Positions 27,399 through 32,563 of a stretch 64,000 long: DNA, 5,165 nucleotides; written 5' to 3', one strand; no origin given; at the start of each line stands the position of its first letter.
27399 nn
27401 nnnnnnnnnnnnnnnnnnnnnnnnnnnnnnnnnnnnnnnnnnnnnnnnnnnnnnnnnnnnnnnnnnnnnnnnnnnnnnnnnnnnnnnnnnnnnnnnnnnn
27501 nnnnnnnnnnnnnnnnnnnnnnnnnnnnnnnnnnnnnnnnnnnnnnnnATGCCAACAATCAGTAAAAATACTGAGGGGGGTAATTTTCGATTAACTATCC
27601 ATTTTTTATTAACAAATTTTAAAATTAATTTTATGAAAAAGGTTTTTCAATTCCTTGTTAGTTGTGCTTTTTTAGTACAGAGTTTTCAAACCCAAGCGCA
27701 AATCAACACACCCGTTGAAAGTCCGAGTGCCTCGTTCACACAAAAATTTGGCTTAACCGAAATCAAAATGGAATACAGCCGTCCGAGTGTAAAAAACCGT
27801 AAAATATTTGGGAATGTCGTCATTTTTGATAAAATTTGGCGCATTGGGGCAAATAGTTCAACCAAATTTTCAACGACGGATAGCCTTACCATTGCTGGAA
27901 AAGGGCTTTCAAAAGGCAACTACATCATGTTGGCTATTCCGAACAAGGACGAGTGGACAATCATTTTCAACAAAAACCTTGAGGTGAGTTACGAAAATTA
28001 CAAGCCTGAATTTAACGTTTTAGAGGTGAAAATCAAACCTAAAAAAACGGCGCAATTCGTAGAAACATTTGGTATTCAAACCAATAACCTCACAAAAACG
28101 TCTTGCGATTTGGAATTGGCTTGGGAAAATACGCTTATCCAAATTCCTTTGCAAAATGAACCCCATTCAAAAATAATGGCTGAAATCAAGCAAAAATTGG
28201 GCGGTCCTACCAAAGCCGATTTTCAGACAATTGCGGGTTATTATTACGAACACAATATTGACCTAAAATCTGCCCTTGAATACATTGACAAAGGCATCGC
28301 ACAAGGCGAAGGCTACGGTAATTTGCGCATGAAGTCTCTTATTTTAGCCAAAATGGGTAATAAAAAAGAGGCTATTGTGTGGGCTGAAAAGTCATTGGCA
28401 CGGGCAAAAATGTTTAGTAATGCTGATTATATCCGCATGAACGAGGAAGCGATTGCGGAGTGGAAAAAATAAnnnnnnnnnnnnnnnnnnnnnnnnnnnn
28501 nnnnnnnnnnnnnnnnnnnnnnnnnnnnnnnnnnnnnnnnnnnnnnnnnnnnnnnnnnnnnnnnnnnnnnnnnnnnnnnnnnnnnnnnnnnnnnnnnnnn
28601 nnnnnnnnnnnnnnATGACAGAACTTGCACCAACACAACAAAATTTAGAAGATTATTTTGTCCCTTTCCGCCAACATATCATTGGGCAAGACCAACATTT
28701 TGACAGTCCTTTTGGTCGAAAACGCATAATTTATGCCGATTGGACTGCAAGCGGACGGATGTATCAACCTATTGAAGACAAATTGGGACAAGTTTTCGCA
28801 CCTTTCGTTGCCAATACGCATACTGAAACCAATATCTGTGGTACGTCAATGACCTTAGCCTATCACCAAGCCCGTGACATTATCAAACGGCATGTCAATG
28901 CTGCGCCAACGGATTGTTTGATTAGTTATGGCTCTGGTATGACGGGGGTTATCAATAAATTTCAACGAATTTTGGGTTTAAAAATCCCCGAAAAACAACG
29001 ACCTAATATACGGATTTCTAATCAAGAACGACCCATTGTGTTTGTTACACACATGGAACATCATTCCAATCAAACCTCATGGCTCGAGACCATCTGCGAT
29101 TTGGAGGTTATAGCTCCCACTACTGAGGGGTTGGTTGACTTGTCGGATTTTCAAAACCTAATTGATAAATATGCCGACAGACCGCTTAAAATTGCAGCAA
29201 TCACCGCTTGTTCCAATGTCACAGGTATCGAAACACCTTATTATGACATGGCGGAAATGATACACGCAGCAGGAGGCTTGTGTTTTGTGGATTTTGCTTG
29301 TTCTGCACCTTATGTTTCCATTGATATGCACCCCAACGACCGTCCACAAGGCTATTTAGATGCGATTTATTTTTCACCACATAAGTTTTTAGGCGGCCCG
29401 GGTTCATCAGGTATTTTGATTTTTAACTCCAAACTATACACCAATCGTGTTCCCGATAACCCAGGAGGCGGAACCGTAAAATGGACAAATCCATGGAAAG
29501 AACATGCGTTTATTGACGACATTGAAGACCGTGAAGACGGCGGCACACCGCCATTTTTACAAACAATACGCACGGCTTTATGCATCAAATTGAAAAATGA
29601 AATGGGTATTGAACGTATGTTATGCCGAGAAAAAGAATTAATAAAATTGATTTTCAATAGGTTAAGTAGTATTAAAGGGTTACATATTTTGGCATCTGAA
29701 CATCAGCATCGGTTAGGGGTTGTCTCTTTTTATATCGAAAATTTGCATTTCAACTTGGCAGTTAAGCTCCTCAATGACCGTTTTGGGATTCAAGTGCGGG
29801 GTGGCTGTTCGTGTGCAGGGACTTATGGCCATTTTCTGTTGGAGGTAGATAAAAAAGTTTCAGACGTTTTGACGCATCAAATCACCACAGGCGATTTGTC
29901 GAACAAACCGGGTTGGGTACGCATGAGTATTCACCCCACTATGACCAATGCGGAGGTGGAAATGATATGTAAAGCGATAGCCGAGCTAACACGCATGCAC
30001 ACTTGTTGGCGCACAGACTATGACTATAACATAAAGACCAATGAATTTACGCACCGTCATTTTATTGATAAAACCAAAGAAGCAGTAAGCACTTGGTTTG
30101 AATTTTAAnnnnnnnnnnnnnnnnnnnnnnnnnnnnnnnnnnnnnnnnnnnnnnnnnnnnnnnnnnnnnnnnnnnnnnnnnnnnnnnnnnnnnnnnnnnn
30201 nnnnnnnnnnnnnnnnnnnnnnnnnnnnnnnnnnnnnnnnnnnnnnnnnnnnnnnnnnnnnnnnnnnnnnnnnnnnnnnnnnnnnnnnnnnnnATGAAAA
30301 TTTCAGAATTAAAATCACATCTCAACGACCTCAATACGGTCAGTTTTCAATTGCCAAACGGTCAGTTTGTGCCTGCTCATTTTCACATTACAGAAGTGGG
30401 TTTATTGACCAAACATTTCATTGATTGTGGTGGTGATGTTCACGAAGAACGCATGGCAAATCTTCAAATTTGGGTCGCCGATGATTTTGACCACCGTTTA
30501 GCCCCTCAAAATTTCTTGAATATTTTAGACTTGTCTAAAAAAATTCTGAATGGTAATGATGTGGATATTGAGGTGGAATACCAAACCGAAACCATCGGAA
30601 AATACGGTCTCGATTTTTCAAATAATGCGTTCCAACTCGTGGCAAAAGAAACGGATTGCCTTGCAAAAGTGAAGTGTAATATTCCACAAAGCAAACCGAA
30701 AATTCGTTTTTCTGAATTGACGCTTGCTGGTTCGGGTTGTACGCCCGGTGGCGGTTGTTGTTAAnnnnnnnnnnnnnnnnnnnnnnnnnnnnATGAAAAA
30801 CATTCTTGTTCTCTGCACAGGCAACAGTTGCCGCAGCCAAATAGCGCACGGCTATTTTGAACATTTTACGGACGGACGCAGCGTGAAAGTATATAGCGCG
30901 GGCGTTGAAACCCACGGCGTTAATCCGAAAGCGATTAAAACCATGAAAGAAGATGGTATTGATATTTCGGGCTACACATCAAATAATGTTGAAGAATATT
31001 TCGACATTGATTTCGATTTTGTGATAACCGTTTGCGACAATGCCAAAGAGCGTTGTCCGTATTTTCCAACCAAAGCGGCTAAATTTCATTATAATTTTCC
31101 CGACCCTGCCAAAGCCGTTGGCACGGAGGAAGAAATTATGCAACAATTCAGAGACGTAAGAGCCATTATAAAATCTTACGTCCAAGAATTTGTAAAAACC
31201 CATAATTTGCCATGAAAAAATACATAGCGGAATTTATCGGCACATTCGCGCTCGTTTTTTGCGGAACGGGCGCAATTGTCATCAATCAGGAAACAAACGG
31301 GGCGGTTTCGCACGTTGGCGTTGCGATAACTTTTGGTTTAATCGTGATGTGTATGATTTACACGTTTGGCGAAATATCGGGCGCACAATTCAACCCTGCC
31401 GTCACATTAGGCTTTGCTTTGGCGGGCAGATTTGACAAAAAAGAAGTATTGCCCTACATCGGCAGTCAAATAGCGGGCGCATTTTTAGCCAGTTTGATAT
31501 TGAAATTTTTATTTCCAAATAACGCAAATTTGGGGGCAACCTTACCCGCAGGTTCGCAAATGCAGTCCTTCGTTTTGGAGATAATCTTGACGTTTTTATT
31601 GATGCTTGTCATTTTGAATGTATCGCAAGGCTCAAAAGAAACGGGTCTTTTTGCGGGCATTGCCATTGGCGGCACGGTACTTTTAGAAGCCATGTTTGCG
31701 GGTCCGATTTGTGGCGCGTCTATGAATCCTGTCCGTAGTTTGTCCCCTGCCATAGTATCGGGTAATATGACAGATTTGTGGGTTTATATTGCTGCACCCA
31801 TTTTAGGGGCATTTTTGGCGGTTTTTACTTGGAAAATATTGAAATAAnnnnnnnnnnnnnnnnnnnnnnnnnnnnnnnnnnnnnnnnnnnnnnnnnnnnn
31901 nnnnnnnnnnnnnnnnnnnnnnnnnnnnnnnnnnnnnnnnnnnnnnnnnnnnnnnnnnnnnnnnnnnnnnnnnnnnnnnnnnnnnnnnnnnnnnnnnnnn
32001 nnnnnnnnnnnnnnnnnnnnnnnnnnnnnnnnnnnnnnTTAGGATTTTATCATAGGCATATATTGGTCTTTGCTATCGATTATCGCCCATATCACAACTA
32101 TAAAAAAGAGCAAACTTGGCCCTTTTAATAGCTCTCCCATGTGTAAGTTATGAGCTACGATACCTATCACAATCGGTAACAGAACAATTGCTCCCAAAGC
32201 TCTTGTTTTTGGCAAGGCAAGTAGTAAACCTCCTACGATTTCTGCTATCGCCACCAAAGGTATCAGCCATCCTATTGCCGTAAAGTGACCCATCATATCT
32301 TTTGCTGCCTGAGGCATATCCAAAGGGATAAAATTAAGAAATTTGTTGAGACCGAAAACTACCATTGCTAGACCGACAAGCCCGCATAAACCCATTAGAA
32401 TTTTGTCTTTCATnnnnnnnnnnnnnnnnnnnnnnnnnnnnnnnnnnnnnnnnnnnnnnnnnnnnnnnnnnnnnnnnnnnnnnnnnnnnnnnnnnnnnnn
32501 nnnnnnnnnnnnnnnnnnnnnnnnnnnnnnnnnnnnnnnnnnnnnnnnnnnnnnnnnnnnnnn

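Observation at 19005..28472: Accessory genes are laid out as cassettes punctuated by same-orientation motif copies, several embedded in longer direct repeats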

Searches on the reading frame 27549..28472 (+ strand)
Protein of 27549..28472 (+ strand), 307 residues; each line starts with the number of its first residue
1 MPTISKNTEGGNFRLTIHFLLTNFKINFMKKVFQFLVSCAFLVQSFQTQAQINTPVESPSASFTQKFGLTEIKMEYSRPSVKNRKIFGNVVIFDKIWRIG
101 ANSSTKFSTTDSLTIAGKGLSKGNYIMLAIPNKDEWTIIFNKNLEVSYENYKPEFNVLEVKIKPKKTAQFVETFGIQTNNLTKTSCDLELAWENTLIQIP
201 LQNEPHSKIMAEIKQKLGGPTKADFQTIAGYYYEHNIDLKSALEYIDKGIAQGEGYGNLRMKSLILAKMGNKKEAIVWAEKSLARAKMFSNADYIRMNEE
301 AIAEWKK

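Call 17: search_protein_families(library=pfam, proteins=[window:27549-28472:+], max_evalue=0.00001)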
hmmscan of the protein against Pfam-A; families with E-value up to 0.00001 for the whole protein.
window:27549-28472:+ (307 aa): 1 family
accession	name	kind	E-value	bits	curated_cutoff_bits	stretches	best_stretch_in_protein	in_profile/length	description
PF11138.13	DUF2911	-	5e-45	153.3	27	1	58-200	1-144/145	Protein of unknown function (DUF2911)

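Call 70: find_homologous_proteins(query=window:27633-28472:+, max_evalue=1e-40)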
Query window:27633-28472:+ (279 aa): 233 proteins with E <= 1e-40 among 566 candidates; the best 120 are listed.
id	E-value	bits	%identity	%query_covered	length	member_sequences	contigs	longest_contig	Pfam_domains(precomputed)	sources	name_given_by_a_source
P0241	2.9e-181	619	100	100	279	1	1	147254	PF11138.14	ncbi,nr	ncbi:MAG: DUF2911 domain-containing protein [Saprospiraceae bacterium]|nr:DUF2911 domain-containing 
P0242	5.9e-156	536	87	100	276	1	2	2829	PF11138.14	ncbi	-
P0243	3.2e-155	533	87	100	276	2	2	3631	PF11138.14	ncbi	-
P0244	5.8e-155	532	87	100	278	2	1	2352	PF11138.14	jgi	jgi:Protein of unknown function (DUF2911)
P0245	1.1e-154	531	87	97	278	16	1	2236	PF11138.14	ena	-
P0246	3.1e-154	530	87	100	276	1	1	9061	PF11138.14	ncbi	-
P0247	3.7e-146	503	81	100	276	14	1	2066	PF11138.14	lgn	-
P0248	4.6e-146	503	85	95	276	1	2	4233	PF11138.14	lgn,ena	-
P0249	1.2e-145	502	84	96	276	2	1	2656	PF11138.14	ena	-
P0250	3.4e-145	500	82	97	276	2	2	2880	PF11138.14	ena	-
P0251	3.9e-143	494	81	100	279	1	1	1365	PF11138.14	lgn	-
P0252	6.3e-141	486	80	96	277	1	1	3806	PF11138.14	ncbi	-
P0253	9.1e-141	486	80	96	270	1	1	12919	PF11138.14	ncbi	-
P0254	1.2e-140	485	82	94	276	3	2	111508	PF11138.14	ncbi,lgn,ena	-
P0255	9.4e-140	482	79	100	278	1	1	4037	PF11138.14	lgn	-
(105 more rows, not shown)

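Call 71: find_encoding_contigs(protein=P0246, flank=10000, max_places=3)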
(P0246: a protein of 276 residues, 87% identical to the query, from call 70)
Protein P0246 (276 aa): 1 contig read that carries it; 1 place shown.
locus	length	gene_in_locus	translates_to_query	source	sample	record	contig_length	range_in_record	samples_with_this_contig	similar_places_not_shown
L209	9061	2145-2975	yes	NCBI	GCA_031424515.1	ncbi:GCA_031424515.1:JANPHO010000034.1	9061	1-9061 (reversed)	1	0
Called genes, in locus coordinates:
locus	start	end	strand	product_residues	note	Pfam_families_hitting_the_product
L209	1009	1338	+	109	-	PF01022:HTH_5, PF12840:HTH_20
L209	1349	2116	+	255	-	PF00149:Metallophos, PF12850:Metallophos_2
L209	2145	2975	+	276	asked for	PF11138:DUF2911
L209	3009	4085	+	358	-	PF01758:SBF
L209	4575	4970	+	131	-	PF25311:WDGH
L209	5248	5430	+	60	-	-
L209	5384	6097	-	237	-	PF17955:Cas6b_N, PF17262:Cas6b_C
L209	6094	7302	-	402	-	PF03787:RAMPs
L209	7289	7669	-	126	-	PF09701:Cas_Cmr5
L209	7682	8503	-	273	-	PF03787:RAMPs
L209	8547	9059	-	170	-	?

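Call 72: find_encoding_contigs(protein=P0254, flank=10000, max_places=3)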
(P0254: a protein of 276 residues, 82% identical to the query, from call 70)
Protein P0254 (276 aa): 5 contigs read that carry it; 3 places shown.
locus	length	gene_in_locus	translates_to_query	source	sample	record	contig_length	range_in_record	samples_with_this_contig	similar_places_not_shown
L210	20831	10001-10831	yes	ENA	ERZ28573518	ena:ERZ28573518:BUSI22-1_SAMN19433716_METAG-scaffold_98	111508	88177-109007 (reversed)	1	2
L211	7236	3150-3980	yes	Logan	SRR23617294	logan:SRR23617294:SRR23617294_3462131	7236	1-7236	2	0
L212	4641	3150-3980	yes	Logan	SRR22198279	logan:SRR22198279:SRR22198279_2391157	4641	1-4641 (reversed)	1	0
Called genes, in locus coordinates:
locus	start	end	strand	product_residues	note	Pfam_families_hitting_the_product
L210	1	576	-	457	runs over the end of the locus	PF00370:FGGY_N, PF21546:FGGY_C_2 (weak), PF02782:FGGY_C (weak)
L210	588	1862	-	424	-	PF01261:AP_endonuc_2 (weak)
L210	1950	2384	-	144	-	PF13366:PDDEXK_3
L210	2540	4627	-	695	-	PF00596:Aldolase_II, PF00106:adh_short, PF08659:KR, PF13561:adh_short_C2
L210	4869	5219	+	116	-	-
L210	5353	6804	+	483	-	PF01408:GFO_IDH_MocA, PF19051:GFO_IDH_MocA_C2, PF22725:GFO_IDH_MocA_C3 (faint)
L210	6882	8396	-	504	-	PF00144:Beta-lactamase, PF11954:DUF3471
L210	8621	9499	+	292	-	PF01569:PAP2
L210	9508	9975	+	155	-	PF20001:DUF6428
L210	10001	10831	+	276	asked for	PF11138:DUF2911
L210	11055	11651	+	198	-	-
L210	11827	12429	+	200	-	-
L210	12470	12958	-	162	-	-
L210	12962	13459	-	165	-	PF13274:SocA_Panacea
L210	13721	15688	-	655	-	PF02518:HATPase_c, PF00204:DNA_gyraseB, PF01751:Toprim, PF00986:DNA_gyraseB_C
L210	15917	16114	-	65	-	PF06769:YoeB_toxin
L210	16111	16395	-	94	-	-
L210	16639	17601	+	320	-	-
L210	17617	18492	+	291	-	-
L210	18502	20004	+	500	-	PF03901:Glyco_transf_22, PF13231:PMT_2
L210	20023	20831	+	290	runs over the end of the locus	-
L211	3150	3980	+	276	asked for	PF11138:DUF2911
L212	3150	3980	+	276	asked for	PF11138:DUF2911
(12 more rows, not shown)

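Call 73: find_encoding_contigs(protein=P0253, flank=10000, max_places=3)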
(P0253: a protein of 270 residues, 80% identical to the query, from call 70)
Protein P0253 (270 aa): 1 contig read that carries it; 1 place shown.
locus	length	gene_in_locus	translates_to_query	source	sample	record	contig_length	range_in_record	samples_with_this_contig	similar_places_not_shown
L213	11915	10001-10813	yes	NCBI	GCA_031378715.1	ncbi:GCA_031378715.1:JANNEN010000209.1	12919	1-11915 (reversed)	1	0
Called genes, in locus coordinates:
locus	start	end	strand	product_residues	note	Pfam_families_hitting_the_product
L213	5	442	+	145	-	PF22381:Staph_reg_Sar_Rot (weak), PF01047:MarR, PF12802:MarR_2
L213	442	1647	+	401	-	PF09298:FAA_hydrolase_N, PF01557:FAA_hydrolase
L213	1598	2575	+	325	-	PF01613:Flavin_Reduct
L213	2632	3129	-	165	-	PF01327:Pep_deformylase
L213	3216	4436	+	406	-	PF13620:CarboxypepD_reg, PF13715:CarbopepD_reg_2 (weak), PF00691:OmpA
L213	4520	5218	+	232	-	PF00535:Glycos_transf_2, PF10111:Glyco_tranf_2_2 (weak)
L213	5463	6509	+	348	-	PF00903:Glyoxalase (weak), PF13669:Glyoxalase_4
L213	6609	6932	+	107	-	PF06108:DUF952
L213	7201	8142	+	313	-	PF05971:Methyltransf_10, PF05175:MTS (weak)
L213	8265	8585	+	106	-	PF12840:HTH_20 (weak), PF01022:HTH_5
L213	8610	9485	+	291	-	PF01569:PAP2, PF22778:VCPO_2nd (faint)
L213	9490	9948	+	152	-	PF20001:DUF6428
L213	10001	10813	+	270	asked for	PF11138:DUF2911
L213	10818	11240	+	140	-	PF01451:LMWPc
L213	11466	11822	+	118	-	PF01245:Ribosomal_L19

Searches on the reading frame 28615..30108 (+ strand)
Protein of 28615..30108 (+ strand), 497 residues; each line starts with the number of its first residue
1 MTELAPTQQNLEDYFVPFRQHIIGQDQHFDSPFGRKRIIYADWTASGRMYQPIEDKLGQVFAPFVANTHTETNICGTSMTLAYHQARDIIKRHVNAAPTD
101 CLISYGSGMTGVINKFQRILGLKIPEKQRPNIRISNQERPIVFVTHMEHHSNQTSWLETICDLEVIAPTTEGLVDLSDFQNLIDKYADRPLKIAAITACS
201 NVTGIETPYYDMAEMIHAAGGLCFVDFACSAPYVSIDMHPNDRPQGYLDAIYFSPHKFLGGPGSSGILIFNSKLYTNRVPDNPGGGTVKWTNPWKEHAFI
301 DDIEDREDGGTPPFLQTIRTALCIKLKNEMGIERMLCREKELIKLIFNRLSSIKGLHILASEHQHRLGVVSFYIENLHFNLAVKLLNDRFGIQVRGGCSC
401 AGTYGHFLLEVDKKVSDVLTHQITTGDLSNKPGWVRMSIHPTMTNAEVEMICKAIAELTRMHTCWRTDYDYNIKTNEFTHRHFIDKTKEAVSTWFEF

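Call 17: search_protein_families(library=pfam, proteins=[window:28615-30108:+], max_evalue=0.00001)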
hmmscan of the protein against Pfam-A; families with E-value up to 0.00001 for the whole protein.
window:28615-30108:+ (497 aa): 1 family
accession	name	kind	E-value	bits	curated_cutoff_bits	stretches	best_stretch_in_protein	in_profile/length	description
PF00266.25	Aminotran_5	-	3.2e-43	148.6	21.5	1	39-449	1-369/371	Aminotransferase class-V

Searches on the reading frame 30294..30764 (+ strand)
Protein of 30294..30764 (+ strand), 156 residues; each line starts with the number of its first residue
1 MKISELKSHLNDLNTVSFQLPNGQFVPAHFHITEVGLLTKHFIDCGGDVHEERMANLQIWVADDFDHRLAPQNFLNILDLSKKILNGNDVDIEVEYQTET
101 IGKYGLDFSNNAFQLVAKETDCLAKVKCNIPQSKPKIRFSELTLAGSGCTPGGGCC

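Call 17: search_protein_families(library=pfam, proteins=[window:30294-30764:+], max_evalue=0.00001)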
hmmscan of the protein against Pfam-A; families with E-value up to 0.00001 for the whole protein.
window:30294-30764:+ (156 aa): 1 family
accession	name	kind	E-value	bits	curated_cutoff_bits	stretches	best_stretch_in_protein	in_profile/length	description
PF20001.5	DUF6428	-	5.8e-59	198.8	28.7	1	3-156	1-155/155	Family of unknown function (DUF6428)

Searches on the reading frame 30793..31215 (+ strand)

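Call 17: search_protein_families(library=pfam, proteins=[window:30793-31215:+], max_evalue=0.00001)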
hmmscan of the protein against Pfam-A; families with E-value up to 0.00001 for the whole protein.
window:30793-31215:+ (140 aa): 1 family
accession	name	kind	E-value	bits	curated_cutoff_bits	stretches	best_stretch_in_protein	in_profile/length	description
PF01451.26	LMWPc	-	2.2e-19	70.5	23.2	1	4-133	1-143/144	Low molecular weight phosphotyrosine protein phosphatase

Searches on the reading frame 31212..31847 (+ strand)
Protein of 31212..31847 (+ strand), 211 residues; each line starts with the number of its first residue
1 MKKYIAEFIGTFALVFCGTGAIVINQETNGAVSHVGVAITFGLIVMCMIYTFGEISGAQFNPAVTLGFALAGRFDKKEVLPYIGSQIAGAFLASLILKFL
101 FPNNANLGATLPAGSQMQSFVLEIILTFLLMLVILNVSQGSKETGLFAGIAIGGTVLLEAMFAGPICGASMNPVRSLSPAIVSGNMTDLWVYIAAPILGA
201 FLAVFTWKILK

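Call 17: search_protein_families(library=pfam, proteins=[window:31212-31847:+], max_evalue=0.00001)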
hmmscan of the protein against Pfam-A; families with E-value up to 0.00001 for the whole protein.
window:31212-31847:+ (211 aa): 1 family
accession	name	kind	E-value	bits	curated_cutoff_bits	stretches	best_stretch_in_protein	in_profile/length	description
PF00230.25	MIP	-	1.5e-51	175.8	25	1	2-206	9-221/222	Major intrinsic protein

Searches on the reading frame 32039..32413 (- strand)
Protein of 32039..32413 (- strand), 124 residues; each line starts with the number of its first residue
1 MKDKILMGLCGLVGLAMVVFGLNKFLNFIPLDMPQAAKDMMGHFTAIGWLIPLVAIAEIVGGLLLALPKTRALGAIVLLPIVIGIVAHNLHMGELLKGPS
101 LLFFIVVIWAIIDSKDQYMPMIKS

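Call 58: search_protein_families(library=pfam, proteins=[window:32039-32413:-], max_evalue=0.0001)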
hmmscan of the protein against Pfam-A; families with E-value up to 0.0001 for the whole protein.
window:32039-32413:- (124 aa): 1 family
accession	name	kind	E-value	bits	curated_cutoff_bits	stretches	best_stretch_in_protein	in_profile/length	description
PF07681.17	DoxX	-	1e-05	26.5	23.6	1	13-86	9-80/85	DoxX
